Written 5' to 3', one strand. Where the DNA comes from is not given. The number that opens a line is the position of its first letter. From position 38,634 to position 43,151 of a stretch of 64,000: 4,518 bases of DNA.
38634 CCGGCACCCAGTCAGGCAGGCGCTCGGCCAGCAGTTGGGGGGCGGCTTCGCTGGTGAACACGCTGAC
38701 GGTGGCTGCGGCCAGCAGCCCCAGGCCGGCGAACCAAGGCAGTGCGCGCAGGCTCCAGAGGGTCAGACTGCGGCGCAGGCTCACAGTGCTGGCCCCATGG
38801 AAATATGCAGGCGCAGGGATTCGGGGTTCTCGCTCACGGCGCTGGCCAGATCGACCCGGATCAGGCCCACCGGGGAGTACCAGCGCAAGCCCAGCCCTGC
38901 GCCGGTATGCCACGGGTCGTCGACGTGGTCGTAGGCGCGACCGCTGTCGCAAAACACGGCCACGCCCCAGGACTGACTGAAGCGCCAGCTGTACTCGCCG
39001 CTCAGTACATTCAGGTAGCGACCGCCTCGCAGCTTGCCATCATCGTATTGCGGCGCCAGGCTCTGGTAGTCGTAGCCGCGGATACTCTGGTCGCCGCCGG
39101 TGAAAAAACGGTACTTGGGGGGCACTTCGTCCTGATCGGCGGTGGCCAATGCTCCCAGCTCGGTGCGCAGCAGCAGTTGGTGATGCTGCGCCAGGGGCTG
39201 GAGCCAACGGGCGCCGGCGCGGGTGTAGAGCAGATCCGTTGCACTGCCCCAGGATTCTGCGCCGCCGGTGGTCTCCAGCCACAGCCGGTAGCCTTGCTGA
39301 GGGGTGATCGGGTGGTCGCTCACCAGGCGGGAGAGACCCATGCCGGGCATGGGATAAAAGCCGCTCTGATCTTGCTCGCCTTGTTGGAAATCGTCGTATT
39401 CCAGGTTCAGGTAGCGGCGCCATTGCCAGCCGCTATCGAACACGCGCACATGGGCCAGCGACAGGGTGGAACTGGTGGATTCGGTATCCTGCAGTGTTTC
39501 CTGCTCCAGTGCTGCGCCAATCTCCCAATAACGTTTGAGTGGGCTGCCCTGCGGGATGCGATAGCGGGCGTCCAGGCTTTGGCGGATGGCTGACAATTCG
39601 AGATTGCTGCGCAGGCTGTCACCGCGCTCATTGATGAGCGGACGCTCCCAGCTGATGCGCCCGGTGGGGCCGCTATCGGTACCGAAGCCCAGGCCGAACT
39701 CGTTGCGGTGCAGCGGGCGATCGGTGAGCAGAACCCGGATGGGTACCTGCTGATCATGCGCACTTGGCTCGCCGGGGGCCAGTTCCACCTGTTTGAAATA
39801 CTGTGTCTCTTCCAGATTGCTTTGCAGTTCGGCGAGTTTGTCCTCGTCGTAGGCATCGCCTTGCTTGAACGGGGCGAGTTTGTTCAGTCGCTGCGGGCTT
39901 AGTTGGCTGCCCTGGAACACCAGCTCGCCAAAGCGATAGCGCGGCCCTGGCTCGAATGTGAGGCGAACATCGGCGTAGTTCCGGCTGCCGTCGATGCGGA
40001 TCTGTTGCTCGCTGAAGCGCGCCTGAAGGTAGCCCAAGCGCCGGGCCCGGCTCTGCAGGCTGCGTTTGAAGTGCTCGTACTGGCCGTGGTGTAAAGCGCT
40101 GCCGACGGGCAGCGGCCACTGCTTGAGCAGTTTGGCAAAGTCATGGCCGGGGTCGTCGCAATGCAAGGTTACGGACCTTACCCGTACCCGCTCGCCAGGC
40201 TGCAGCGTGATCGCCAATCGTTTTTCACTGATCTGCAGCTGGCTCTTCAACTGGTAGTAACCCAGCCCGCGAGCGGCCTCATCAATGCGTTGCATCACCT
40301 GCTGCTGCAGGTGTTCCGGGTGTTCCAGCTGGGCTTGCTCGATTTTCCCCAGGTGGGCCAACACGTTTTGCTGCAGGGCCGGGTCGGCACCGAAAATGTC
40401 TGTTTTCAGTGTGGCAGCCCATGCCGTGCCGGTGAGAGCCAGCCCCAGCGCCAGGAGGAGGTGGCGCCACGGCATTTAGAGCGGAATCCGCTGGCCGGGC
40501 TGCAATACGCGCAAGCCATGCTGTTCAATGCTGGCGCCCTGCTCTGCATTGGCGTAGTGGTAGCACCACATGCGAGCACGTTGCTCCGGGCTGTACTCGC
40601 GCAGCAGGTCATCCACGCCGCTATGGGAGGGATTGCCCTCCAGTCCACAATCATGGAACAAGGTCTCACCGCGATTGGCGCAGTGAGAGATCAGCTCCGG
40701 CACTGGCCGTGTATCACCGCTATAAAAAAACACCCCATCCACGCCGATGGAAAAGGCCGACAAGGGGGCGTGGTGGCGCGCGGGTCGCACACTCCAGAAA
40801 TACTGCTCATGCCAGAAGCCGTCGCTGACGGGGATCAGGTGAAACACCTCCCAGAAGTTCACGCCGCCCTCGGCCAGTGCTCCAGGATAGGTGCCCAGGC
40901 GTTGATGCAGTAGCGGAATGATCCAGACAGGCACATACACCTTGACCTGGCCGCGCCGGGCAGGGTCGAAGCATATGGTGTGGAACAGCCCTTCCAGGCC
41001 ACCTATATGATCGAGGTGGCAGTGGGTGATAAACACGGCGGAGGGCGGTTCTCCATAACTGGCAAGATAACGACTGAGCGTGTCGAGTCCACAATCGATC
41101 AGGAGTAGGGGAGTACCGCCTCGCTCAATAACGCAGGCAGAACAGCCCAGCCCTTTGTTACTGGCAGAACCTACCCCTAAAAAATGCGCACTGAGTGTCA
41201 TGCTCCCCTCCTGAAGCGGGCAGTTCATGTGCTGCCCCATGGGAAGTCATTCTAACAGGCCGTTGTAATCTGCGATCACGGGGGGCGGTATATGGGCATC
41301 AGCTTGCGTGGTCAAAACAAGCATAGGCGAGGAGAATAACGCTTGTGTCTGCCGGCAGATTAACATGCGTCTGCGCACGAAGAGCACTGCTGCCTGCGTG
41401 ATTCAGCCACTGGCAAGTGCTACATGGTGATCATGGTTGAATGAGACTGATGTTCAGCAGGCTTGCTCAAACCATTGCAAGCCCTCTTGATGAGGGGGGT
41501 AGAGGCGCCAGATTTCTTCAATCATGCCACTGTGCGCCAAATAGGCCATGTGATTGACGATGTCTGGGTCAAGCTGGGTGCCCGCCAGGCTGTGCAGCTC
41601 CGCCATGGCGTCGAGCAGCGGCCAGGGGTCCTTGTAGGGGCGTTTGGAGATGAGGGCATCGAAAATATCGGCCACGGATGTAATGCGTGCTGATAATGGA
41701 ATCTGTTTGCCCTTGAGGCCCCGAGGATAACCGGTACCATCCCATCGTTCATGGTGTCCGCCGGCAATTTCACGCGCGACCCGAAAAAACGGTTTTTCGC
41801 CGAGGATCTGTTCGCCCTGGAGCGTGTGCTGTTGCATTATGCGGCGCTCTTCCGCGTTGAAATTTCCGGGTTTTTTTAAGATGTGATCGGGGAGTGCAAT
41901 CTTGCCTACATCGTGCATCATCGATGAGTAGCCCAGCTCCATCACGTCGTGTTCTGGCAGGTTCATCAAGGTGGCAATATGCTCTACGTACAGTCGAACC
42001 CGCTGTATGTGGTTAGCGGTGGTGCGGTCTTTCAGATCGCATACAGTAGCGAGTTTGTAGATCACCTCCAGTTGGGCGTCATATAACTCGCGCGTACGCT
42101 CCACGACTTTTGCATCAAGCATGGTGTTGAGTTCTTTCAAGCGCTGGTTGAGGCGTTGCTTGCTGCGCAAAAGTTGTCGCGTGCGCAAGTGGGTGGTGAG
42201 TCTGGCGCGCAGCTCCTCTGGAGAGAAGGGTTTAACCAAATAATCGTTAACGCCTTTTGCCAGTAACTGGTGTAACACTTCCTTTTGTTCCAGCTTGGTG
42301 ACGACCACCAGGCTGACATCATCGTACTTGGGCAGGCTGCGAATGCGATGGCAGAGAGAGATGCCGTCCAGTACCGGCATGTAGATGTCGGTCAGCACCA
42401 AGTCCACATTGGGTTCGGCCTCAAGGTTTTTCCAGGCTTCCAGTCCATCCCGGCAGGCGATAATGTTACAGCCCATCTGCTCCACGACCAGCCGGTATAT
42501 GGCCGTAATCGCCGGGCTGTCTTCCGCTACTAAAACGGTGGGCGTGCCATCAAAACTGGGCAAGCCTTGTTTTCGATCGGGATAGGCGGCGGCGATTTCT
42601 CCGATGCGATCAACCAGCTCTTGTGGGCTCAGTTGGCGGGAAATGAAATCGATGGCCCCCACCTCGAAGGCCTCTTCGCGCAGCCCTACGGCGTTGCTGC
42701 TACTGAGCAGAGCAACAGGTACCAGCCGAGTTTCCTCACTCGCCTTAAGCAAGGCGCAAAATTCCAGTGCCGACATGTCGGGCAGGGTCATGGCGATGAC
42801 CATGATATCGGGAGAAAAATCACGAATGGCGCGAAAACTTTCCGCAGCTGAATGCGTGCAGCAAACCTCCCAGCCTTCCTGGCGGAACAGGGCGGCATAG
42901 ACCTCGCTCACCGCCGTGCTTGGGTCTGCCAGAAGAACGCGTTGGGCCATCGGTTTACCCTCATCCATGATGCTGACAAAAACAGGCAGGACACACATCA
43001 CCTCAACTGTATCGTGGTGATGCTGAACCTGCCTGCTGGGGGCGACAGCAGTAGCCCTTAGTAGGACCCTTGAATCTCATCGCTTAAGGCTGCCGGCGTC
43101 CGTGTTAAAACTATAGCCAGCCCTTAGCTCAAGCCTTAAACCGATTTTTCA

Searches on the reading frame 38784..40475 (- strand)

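Call 79: search_protein_families(library=pfam, proteins=[window:38784-40475:-], max_evalue=0.0001)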
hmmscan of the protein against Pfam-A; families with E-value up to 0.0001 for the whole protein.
window:38784-40475:- (564 aa): 3 families
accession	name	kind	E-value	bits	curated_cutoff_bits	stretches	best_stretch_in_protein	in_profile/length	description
PF01103.29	Omp85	-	1.8e-26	93.9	24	1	285-561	6-322/325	Omp85 superfamily domain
PF07244.20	POTRA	-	1.4e-12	48.6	21.3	1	180-234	1-63/79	Surface antigen variable number repeat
PF17243.7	POTRA_TamA_1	-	2.5e-11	44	26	1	26-88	3-69/74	POTRA domain TamA domain 1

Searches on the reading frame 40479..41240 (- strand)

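Call 79: search_protein_families(library=pfam, proteins=[window:40479-41240:-], max_evalue=0.0001)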
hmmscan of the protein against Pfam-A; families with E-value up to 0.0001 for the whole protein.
window:40479-41240:- (254 aa): 3 families
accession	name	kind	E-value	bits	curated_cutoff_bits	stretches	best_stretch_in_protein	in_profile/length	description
PF23023.1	Anti-Pycsar_Apyc1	-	1.9e-11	44.3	50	1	14-225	1-218/250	Anti-Pycsar protein Apyc1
PF12706.13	Lactamase_B_2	-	3.7e-11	43.4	27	1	46-229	3-200/200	Beta-lactamase superfamily domain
PF00753.33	Lactamase_B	-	4.6e-11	43.5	22.7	1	31-179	4-152/196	Metallo-beta-lactamase superfamily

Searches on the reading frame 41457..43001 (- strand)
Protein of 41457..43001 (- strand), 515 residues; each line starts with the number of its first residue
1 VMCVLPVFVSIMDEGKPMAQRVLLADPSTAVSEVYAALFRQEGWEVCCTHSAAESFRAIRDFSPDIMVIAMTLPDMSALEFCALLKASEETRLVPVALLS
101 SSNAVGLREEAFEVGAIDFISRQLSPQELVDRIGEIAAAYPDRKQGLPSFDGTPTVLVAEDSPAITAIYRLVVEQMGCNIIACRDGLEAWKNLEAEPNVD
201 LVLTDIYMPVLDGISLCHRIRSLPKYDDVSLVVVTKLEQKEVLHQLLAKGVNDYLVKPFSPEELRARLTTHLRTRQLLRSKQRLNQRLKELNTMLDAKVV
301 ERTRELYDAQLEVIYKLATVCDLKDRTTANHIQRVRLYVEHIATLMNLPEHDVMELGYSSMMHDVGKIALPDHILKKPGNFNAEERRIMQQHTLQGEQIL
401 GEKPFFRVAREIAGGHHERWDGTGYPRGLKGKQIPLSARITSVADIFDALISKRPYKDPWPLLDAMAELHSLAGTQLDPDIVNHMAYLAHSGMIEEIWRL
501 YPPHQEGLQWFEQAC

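Call 79: search_protein_families(library=pfam, proteins=[window:41457-43001:-], max_evalue=0.0001)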
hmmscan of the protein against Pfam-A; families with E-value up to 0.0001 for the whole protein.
window:41457-43001:- (515 aa): 3 families
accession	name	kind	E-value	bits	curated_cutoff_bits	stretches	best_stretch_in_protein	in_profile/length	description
PF13487.12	HD_5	-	1.1e-40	139.6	27.2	1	323-481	9-170/170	HD domain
PF00072.30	Response_reg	-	2.5e-40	137.6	30.2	2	156-268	1-110/111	Response regulator receiver domain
PF01966.28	HD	-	2.9e-14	53.8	22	1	329-449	2-115/116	HD domain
